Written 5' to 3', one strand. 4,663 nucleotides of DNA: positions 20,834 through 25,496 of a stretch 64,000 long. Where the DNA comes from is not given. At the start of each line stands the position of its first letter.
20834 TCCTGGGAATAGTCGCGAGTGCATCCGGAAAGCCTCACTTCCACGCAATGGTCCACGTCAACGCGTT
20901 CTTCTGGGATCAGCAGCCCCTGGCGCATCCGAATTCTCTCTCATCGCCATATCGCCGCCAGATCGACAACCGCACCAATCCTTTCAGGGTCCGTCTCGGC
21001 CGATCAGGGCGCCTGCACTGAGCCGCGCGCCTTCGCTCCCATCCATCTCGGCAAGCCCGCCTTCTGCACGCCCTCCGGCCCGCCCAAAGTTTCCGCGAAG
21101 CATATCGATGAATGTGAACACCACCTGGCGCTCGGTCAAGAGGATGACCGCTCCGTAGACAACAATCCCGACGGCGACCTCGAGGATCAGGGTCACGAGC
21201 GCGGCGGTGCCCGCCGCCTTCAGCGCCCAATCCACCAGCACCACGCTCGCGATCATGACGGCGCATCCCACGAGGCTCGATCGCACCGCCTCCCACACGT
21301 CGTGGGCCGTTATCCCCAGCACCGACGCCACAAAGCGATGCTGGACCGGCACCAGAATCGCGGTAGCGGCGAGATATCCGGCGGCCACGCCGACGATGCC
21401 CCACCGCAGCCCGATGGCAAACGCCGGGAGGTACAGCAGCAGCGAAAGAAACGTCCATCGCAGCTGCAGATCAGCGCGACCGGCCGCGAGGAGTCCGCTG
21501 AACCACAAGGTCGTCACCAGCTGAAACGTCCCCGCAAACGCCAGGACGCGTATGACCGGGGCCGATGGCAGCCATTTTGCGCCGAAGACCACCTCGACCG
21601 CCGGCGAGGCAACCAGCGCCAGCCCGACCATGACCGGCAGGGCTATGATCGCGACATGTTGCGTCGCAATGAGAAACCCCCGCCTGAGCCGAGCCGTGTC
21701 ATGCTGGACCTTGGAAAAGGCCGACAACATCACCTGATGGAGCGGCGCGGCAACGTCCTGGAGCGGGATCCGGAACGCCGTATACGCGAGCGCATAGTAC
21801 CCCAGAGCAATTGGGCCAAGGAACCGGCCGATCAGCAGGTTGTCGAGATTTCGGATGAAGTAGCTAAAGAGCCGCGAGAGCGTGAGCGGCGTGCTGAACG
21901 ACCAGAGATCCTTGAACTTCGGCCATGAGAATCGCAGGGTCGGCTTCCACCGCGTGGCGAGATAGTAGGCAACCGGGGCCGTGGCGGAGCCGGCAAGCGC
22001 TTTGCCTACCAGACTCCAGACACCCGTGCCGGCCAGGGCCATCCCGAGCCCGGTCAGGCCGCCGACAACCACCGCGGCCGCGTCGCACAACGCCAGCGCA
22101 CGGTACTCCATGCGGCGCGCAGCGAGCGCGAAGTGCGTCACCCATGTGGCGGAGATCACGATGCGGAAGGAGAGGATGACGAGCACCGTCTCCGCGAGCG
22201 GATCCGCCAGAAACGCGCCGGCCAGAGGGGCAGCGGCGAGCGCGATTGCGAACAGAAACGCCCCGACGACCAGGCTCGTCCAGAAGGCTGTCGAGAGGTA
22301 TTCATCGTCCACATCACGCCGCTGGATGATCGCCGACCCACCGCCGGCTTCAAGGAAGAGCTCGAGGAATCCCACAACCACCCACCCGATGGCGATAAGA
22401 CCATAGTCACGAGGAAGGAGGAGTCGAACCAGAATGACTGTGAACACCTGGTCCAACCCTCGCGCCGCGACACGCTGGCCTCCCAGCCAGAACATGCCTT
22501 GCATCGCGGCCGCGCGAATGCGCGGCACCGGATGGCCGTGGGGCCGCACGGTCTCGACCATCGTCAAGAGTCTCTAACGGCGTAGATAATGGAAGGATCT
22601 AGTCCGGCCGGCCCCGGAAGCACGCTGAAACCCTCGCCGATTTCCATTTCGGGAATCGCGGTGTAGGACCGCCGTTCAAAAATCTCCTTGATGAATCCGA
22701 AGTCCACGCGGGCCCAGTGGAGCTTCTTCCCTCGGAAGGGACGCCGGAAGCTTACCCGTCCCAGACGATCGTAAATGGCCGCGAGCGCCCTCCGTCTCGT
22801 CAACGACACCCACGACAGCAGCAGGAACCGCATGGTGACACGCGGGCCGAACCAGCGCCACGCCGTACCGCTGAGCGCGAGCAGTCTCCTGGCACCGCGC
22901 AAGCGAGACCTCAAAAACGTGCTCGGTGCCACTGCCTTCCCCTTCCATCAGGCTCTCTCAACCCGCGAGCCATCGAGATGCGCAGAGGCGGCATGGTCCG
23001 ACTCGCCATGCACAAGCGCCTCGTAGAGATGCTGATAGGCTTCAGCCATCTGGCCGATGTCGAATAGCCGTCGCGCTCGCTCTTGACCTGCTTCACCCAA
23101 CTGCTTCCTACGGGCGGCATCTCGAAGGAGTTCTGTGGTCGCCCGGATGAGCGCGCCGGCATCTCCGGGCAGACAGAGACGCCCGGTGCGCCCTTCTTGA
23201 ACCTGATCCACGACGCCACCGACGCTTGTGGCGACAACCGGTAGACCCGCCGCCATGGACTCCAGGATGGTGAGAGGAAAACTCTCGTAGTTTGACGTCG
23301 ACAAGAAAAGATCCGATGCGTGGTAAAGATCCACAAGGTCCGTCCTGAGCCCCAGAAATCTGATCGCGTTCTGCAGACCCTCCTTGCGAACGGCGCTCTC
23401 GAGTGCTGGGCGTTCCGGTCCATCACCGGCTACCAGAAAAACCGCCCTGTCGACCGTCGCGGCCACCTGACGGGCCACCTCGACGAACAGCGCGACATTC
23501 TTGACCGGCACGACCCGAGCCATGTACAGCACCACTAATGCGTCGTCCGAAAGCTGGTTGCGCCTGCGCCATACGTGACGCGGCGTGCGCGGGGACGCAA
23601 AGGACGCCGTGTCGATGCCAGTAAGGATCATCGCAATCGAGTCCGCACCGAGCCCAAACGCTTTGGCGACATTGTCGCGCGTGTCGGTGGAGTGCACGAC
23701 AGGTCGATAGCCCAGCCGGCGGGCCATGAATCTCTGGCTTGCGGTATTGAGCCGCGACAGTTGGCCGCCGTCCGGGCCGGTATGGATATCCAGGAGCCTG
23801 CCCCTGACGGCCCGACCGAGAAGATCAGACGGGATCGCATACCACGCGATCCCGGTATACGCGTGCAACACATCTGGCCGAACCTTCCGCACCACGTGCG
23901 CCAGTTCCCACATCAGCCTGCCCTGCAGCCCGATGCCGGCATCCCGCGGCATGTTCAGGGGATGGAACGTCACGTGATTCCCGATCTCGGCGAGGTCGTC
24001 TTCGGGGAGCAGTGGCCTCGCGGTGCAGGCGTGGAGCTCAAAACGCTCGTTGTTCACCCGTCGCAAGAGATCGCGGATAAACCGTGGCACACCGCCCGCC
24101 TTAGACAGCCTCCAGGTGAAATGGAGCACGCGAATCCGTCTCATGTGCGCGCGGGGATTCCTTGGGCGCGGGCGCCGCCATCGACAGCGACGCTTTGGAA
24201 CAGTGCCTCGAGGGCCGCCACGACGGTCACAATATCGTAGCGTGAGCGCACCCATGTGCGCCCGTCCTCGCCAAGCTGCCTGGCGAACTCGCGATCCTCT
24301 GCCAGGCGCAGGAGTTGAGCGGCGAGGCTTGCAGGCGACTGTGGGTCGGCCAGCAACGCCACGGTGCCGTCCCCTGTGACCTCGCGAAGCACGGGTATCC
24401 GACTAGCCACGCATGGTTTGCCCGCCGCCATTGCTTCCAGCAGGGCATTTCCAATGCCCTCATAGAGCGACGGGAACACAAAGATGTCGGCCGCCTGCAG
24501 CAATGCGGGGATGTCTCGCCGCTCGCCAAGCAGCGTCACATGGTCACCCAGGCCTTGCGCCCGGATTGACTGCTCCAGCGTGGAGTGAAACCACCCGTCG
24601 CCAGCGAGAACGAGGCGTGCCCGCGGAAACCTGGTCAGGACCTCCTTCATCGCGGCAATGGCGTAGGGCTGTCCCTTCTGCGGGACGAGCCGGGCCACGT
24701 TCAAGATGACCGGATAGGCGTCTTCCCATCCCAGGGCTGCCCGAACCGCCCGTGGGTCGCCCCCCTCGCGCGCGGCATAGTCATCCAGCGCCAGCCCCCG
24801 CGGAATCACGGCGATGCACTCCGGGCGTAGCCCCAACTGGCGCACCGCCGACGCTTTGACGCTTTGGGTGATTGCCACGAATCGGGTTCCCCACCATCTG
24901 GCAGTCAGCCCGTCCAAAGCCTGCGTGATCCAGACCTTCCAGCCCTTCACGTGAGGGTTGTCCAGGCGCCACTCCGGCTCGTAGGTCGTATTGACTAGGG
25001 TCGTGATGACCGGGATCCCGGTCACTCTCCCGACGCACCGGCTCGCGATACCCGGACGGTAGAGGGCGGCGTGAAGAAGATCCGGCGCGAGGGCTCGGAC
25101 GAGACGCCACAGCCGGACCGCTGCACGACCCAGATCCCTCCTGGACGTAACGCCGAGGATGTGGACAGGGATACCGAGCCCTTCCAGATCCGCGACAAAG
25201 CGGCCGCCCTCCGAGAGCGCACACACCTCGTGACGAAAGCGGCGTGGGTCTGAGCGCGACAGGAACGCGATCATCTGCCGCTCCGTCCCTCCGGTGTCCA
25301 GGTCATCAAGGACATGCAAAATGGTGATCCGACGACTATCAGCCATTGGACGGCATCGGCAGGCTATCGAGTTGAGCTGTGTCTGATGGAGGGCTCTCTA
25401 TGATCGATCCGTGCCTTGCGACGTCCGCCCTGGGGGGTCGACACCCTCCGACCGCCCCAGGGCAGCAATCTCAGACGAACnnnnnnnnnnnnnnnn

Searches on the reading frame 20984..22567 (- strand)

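Call 45: search_protein_families(library=pfam, proteins=[window:20984-22567:-])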
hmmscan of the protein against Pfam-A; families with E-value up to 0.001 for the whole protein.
window:20984-22567:- (527 aa): 2 families
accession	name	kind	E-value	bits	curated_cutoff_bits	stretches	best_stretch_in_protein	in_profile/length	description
PF13440.11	Polysacc_synt_3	-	3.6e-81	273.1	23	1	45-337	1-293/293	Polysaccharide biosynthesis protein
PF01943.22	Polysacc_synt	-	6.2e-30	105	28.2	1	22-287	2-273/274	Polysaccharide biosynthesis protein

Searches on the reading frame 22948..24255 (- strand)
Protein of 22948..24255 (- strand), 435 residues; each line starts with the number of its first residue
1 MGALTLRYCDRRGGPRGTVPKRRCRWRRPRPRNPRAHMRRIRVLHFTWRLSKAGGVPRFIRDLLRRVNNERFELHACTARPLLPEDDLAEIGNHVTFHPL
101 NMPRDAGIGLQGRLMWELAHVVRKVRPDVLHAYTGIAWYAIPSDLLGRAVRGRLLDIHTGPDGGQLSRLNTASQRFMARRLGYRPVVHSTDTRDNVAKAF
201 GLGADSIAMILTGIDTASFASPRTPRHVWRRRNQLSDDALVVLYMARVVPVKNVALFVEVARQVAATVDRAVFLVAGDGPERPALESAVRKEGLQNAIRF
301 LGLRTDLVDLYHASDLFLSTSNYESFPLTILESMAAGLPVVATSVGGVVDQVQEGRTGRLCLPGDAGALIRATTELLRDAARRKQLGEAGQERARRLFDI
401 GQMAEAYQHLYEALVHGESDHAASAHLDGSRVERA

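Call 45: search_protein_families(library=pfam, proteins=[window:22948-24255:-])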
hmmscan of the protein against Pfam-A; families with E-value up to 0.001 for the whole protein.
window:22948-24255:- (435 aa): 6 families
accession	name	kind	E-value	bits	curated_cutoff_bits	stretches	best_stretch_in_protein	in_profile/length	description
PF00534.26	Glycos_transf_1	-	5.9e-38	130.5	26.4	1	228-393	4-172/172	Glycosyl transferases group 1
PF13692.12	Glyco_trans_1_4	-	2.1e-34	119.2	27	1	241-379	3-142/142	Glycosyl transferases group 1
PF13439.12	Glyco_transf_4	-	2.4e-10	41.2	28.5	1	54-217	2-169/170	Glycosyltransferase Family 4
PF20706.3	GT4-conflict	-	3.1e-08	33.4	26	1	212-356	179-324/385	Family 4 Glycosyltransferase in conflict systems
PF13579.12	Glyco_trans_4_4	-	5.8e-07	30.4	29.7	1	54-210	1-155/158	Glycosyl transferase 4-like domain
PF13524.12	Glyco_trans_1_2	-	1.7e-06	28.5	25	1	305-406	38-141/144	Glycosyl transferase-like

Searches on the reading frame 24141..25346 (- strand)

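Call 45: search_protein_families(library=pfam, proteins=[window:24141-25346:-])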
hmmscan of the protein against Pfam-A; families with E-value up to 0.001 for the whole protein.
window:24141-25346:- (401 aa): 6 families
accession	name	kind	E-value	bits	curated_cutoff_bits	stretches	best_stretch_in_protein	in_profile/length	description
PF00534.26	Glycos_transf_1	-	3.3e-40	137.9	26.4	1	202-365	6-172/172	Glycosyl transferases group 1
PF13692.12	Glyco_trans_1_4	-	2.1e-36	125.7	27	1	212-351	2-142/142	Glycosyl transferases group 1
PF13439.12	Glyco_transf_4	-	2.1e-14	54.3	28.5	1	19-188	2-169/170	Glycosyltransferase Family 4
PF13579.12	Glyco_trans_4_4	-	6.5e-12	46.5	29.7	1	36-184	16-158/158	Glycosyl transferase 4-like domain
PF13524.12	Glyco_trans_1_2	-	5.4e-07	30.1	25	1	237-380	9-143/144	Glycosyl transferase-like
PF20706.3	GT4-conflict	-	8.5e-06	25.4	26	1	209-316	195-312/385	Family 4 Glycosyltransferase in conflict systems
